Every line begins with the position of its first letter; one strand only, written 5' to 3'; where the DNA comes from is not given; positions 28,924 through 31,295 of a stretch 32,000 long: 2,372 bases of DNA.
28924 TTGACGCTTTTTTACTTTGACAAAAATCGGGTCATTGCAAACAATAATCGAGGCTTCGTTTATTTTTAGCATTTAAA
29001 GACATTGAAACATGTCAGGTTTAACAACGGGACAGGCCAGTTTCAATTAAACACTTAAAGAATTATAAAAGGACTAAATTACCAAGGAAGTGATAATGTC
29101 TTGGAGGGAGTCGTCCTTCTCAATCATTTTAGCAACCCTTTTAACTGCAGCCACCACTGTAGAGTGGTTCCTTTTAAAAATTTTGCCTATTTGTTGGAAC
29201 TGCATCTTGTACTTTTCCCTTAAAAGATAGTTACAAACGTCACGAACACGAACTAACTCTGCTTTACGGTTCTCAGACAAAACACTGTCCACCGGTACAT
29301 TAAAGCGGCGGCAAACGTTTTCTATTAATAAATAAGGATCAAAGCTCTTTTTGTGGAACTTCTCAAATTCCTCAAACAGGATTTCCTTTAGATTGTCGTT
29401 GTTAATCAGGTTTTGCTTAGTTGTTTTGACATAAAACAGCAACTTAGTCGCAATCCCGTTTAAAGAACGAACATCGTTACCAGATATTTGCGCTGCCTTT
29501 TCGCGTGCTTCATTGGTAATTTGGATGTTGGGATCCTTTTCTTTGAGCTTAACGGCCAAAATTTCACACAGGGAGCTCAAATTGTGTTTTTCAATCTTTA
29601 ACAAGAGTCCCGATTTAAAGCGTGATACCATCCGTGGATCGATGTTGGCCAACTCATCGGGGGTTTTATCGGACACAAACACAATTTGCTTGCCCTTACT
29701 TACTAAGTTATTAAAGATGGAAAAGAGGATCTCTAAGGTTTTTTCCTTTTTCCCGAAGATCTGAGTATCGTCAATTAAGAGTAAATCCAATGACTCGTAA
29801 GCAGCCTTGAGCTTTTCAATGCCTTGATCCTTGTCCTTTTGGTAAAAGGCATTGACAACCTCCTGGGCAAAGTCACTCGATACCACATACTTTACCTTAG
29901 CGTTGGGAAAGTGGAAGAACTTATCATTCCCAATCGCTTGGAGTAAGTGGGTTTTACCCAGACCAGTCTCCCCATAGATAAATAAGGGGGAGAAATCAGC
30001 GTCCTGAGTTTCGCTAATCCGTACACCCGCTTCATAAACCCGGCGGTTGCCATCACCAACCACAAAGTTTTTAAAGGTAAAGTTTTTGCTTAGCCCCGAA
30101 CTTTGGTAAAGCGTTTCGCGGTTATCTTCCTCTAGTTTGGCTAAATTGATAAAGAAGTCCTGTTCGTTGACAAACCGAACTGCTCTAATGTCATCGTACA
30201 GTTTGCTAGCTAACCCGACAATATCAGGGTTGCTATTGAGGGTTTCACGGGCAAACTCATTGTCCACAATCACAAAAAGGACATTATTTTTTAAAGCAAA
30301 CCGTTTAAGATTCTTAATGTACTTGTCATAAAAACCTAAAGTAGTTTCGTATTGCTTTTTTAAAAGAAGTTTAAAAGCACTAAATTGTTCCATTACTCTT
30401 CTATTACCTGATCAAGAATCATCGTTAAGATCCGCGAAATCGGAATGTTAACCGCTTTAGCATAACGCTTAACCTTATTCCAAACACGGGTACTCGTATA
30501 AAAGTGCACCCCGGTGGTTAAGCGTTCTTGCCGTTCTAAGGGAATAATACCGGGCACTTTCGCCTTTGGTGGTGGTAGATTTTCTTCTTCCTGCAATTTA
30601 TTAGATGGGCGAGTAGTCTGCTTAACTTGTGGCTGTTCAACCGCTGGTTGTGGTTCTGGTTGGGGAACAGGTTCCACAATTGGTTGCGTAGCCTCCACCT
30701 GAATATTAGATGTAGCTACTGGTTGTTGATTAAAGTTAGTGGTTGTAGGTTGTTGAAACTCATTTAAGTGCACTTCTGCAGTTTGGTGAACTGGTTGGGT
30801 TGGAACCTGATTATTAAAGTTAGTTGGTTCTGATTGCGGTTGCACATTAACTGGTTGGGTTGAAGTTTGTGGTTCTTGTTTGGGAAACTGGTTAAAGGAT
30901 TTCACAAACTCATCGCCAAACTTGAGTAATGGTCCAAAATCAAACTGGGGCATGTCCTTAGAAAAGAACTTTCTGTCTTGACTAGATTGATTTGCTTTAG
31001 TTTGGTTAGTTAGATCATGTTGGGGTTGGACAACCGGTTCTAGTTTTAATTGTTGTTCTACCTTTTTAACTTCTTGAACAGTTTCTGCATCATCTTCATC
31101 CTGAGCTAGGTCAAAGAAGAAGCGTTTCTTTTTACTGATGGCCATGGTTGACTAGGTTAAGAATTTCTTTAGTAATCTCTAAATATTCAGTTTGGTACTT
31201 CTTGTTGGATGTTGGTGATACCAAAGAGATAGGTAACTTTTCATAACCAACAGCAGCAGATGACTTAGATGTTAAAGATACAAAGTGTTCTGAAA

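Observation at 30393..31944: soj-ORF250-dnaA operon: an RHH-like protein may be the missing centromere-binding partner of an orphan ParA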

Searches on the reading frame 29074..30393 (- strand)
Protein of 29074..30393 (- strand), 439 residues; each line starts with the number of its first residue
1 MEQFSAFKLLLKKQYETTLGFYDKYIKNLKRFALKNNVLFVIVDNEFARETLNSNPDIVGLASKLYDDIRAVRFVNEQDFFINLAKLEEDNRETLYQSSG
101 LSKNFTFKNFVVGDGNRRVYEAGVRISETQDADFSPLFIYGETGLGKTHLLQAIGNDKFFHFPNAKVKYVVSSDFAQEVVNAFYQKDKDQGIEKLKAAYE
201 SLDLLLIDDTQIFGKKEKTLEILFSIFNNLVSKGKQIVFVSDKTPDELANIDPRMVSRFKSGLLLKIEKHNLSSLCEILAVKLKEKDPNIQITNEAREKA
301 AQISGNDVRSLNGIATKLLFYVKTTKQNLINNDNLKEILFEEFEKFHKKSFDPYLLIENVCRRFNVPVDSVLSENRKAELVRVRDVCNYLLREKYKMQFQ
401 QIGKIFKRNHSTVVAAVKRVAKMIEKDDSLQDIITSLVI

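Call 3: search_protein_families(library=pfam, proteins=[window:29074-30393:-], max_evalue=10)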
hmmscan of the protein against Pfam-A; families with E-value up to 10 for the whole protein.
window:29074-30393:- (439 aa): 16 families
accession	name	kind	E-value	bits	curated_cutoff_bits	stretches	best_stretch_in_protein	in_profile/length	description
PF00308.24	Bac_DnaA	-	3.3e-51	174.1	23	1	101-264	1-160/162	Bacterial DnaA ATPAse domain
PF08299.17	Bac_DnaA_C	-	2.9e-18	66.1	31.5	1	356-420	4-69/69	Bacterial dnaA protein helix-turn-helix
PF11638.13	DnaA_N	-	2.6e-08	33.9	24.6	1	2-66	2-55/65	DnaA N-terminal domain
PF13401.12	AAA_22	-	1.2e-05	26.1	27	1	137-240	8-121/130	AAA domain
PF00004.35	AAA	-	2.1e-05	25.4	21.2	1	138-261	2-125/131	ATPase family associated with various cellular activities (AAA)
PF01695.23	IstB_IS21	-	8.9e-05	22.5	24.1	1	137-244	95-195/238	IstB-like ATP binding protein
PF01637.24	ATPase_2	-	0.0056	17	33.2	1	134-243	20-118/225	ATPase domain predominantly from Archaea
PF00931.28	NB-ARC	-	0.0094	15.7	23.5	1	131-181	17-67/248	NB-ARC domain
PF03969.22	AFG1_ATPase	-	0.013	14.9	27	1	136-250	63-173/361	AFG1-like ATPase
PF21219.3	USH1C_N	-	0.02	15.3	27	1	326-367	11-51/74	Harmonin, N-terminal domain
PF13191.12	AAA_16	-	0.021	15.8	32.6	1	135-196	25-83/167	AAA ATPase domain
PF05729.18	NACHT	-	0.052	13.8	26.7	1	136-154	2-20/167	NACHT domain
PF25201.1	nSTAND6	-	0.084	13.3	27.7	1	135-161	19-45/148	Novel STAND NTPase 6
PF16193.11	AAA_assoc_2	-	0.15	12.8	34.3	1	288-349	3-65/81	AAA C-terminal domain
PF21786.3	Bflower_3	-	0.16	12.3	34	1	190-236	59-106/125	6-fold beta flower protein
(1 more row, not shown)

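Call 4: search_protein_families(library=ncbifam, proteins=[window:29074-30393:-], max_evalue=1)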
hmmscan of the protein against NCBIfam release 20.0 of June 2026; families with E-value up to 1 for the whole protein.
window:29074-30393:- (439 aa): 19 families
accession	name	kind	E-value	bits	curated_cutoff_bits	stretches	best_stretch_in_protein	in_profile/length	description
NF001154.0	PRK00149.3-3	equivalog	1.5e-145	485.7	410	1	2-437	9-454/462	chromosomal replication initiator protein DnaA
TIGR00362.1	DnaA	equivalog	3.7e-115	385.5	343.9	1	14-437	11-433/437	chromosomal replication initiator protein DnaA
NF009087.0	PRK12422.1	equivalog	3.5e-54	184.7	657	1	100-434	103-433/455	chromosomal replication initiator protein DnaA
TIGR03420.1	DnaA_homol_Hda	equivalog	1.6e-16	60.5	194.8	1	102-285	9-174/226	DnaA regulatory inactivator Hda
NF038214.1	IS21_help_AAA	equivalog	1.3e-11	44.7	200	1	137-241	93-190/232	IS21-like element helper ATPase IstB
NF005304.0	PRK06835.1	equivalog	1.4e-11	44.1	215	1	126-261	175-307/330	ATP-binding protein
NF005992.0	PRK08116.1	subfamily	8.7e-11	41.4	189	1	102-258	79-236/269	hypothetical protein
NF005931.1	PRK07952.1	equivalog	2.7e-08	33.7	357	1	100-259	64-222/246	replicative helicase loader DnaC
NF005378.0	PRK06921.1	subfamily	3.8e-07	29.5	207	1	128-259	111-240/266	hypothetical protein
NF040713.1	ZapE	equivalog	5e-07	29.3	140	1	130-250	48-164/344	cell division protein ZapE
NF009043.0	PRK12377.1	subfamily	2.6e-06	27.2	389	1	101-218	67-180/248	ATP-binding protein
NF005982.0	PRK08084.1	equivalog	2.7e-06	27.1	268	1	104-268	18-165/235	DnaA inactivator Hda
NF006505.0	PRK08939.1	equivalog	2.3e-05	23.8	228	1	107-209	126-225/306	primosomal protein DnaI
NF006486.0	PRK08903.1-6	equivalog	5.5e-05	22.8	307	1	137-249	39-130/222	DnaA regulatory inactivator Hda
NF006616.1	PRK09183.1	subfamily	0.0037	16.6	300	1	139-237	105-198/253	IS21-like element helper ATPase IstB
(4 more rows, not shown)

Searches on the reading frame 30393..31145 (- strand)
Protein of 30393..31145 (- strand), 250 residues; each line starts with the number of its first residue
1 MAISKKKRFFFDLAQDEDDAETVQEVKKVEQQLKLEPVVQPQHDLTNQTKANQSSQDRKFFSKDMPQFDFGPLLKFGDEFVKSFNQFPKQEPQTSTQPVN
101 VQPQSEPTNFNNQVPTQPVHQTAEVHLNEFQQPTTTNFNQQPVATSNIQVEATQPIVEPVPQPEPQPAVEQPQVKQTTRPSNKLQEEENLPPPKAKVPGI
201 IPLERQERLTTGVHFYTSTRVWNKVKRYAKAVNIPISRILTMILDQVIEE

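Call 3: search_protein_families(library=pfam, proteins=[window:30393-31145:-], max_evalue=10)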
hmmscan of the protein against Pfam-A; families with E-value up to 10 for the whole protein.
window:30393-31145:- (250 aa): 0 families

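Call 4: search_protein_families(library=ncbifam, proteins=[window:30393-31145:-], max_evalue=1)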
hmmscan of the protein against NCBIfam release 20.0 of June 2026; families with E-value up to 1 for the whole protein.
window:30393-31145:- (250 aa): 1 family
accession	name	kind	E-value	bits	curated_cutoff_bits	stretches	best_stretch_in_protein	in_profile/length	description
NF005846.3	PRK07764.1-6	equivalog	0.063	12.3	625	1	18-187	367-527/628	DNA polymerase III subunit gamma and tau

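Call 5: find_homologous_proteins(query=window:30393-31145:-, max_evalue=0.01)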
Query window:30393-31145:- (250 aa): 2 proteins with E <= 0.01 among 164 candidates.
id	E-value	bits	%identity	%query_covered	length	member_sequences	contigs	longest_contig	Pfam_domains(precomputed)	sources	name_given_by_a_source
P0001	1.2e-154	531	100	100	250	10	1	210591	-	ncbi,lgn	ncbi:hypothetical protein MPTA9338_0020 [Mycoplasmoides pneumoniae]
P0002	4.4e-30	123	77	24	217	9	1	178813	-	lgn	-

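Call 10: find_encoding_contigs(protein=P0002, flank=6000, max_places=3)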
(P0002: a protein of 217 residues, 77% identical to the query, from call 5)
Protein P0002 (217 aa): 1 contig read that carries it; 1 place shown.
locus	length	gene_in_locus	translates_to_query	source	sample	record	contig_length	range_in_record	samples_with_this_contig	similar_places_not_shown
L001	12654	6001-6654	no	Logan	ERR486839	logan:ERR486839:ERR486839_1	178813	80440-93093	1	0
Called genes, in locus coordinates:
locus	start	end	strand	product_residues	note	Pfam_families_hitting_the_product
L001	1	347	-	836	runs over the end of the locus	PF00521:DNA_topoisoIV, PF03989:DNA_gyraseA_C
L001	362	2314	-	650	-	PF02518:HATPase_c, PF00204:DNA_gyraseB, PF01751:Toprim, PF00986:DNA_gyraseB_C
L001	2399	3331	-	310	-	PF00226:DnaJ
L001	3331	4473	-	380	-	PF00712:DNA_pol3_beta, PF02768:DNA_pol3_beta_3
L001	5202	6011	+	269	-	PF01656:CbiA, PF09140:MipZ (faint), PF13614:AAA_31, PF06564:CBP_BcsQ (weak)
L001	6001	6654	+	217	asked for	-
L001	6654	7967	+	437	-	PF00308:Bac_DnaA, PF01695:IstB_IS21 (faint), PF08299:Bac_DnaA_C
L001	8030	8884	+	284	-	PF00005:ABC_tran, PF13304:AAA_21 (faint)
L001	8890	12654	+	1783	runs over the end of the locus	PF02687:FtsX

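Call 23: find_homologous_proteins(query=A3, max_evalue=0.001)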
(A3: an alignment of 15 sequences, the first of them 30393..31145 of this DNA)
Query A3 (15 sequences) (250 aa, profile of the alignment): 15 proteins with E <= 0.001 among 3008 candidates.
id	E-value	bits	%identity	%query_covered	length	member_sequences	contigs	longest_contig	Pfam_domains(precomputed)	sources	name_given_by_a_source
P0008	9.4e-44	168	53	18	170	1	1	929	-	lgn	-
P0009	1.6e-41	161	56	18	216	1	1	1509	-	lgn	-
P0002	1.3e-40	158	77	24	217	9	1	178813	-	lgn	-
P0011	4.0e-40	156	53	18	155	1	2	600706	-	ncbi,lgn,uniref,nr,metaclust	ncbi:hypothetical protein [Mycoplasmoides pirum]|uniref:hypothetical protein n=1 Tax=Mycoplasmoides 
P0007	4.7e-40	156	54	19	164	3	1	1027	-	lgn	-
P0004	9.6e-40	155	60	18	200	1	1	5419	-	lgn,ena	-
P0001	6.3e-37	146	100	100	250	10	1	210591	-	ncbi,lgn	ncbi:hypothetical protein MPTA9338_0020 [Mycoplasmoides pneumoniae]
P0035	1.1e-35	142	60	18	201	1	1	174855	-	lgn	-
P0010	3.1e-35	140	52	19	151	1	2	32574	-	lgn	-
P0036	6.1e-33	133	32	45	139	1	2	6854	-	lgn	-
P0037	1.7e-32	131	48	20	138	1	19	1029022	-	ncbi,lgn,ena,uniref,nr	ncbi:hypothetical protein [Mycoplasma amphoriforme]|uniref:Uncharacterized protein n=1 Tax=Mycoplasm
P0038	2.1e-32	131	50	19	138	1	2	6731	-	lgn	-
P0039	3.3e-32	130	48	20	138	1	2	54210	-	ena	-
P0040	3.3e-32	130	48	20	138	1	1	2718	-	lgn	-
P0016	3.6e-32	130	48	20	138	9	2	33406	-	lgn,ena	-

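Call 25: find_encoding_contigs(protein=P0037, flank=5000, max_places=1)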
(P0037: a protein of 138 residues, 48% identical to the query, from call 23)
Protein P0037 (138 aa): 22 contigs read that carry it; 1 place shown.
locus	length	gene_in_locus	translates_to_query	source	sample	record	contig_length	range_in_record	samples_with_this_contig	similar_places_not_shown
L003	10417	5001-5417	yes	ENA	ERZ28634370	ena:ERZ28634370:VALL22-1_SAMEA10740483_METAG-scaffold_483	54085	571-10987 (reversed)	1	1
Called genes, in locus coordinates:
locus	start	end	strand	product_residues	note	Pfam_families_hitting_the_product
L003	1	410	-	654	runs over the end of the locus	PF02518:HATPase_c, PF00204:DNA_gyraseB, PF01751:Toprim, PF00986:DNA_gyraseB_C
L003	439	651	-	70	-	PF13275:S4_2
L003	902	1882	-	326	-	PF00226:DnaJ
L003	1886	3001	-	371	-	PF00712:DNA_pol3_beta, PF02767:DNA_pol3_beta_2, PF02768:DNA_pol3_beta_3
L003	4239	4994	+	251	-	PF01656:CbiA, PF02374:ArsA_ATPase (faint), PF09140:MipZ (faint), PF10609:ParA (weak), PF13614:AAA_31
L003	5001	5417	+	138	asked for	-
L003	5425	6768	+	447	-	PF01695:IstB_IS21, PF00308:Bac_DnaA, PF00004:AAA (weak), PF08299:Bac_DnaA_C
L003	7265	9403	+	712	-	PF01732:Myco_protease, PF00949:Peptidase_S7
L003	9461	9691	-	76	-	PF00830:Ribosomal_L28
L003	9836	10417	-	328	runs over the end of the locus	PF00535:Glycos_transf_2, PF10111:Glyco_tranf_2_2, PF13641:Glyco_tranf_2_3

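Call 26: find_encoding_contigs(protein=P0035, flank=5000, max_places=1)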
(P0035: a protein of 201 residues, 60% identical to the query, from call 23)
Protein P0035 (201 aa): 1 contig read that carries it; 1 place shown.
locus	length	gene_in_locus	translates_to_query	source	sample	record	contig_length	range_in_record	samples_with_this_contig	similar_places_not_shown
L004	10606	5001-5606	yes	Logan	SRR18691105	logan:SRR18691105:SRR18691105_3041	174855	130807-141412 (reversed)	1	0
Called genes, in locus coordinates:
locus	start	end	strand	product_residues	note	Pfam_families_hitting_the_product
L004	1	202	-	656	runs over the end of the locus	PF02518:HATPase_c, PF00204:DNA_gyraseB, PF01751:Toprim, PF00986:DNA_gyraseB_C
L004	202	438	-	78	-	PF13275:S4_2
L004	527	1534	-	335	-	PF00226:DnaJ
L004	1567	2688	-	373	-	PF00712:DNA_pol3_beta, PF02767:DNA_pol3_beta_2, PF02768:DNA_pol3_beta_3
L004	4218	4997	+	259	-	PF01656:CbiA, PF02374:ArsA_ATPase (faint), PF06564:CBP_BcsQ (weak), PF09140:MipZ, PF10609:ParA (faint), PF13614:AAA_31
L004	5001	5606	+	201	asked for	-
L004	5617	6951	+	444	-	PF11638:DnaA_N (weak), PF01695:IstB_IS21, PF00308:Bac_DnaA, PF08299:Bac_DnaA_C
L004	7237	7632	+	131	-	PF00825:Ribonuclease_P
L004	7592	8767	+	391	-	PF02096:60KD_IMP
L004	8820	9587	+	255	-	PF00398:RrnaAD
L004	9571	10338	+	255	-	PF00288:GHMP_kinases_N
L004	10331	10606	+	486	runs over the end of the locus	PF00749:tRNA-synt_1c, PF19269:Anticodon_2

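Call 34: search_protein_families(library=pfam, alignment_id=A3, max_evalue=1)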
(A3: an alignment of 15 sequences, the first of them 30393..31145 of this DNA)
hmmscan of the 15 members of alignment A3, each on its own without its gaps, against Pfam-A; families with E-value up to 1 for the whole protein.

A. member 1, window:30393-31145:- (250 aa): 0 families

B. families by the number of members that match (of 15 scanned): 14 families
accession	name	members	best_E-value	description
PF19891.5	DUF6364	11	0.0026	Family of unknown function (DUF6364)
PF12441.14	CopG_antitoxin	3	0.045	CopG antitoxin of type II toxin-antitoxin system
PF02817.22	E3_binding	3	0.12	e3 binding domain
PF17942.8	Morc6_S5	1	0.009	Morc6 ribosomal protein S5 domain 2-like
PF00513.23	Late_protein_L2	1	0.017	Late Protein L2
PF12651.13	RHH_3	1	0.021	Ribbon-helix-helix domain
PF08745.17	PIN_5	1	0.04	PINc domain ribonuclease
PF14257.11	DUF4349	1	0.042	Domain of unknown function (DUF4349)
PF07878.17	RHH_5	1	0.09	CopG-like RHH_1 or ribbon-helix-helix domain, RHH_5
PF23159.1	WH_Rok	1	0.093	Repressor Rok winged helix domain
PF10360.14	DUF2433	1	0.14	Protein of unknown function (DUF2433)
PF19215.5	CoV_NSP15_C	1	0.52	Coronavirus replicase NSP15, uridylate-specific endoribonuclease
PF13776.11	DUF4172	1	0.53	Domain of unknown function (DUF4172)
PF19914.5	WEF-hand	1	0.57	Wolframin EF-hand domain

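Call 40: predict_structure(alignment_id=A4)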
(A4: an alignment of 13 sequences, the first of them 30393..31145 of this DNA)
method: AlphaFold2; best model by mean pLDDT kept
length: 250 residues; sequences in the alignment: 13
mean_pLDDT: 51.4   pTM: 0.20
mean pLDDT of the five models: 51.4, 50.1, 49.7, 43.9, 43.5
residues with pLDDT >= 90: 9; 70-90: 20; 50-70: 78; < 50: 143
segments of 3 or more residues with pLDDT < 50: 22-57, 82-85, 87-102, 104-106, 108-114, 116-141, 143-156, 168-171, 173-179, 181-190
pLDDT, mean of each block of 10 residues (from residue 1): 57 53 45 40 38 44 58 54 48 41 41 40 39 40 41 46 51 43 42 51 55 67 90 90 69
secondary structure, 60 per line:
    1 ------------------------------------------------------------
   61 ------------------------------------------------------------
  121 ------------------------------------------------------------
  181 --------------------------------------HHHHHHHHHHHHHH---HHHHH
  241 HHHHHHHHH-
elements in order: H219-232 H236-249
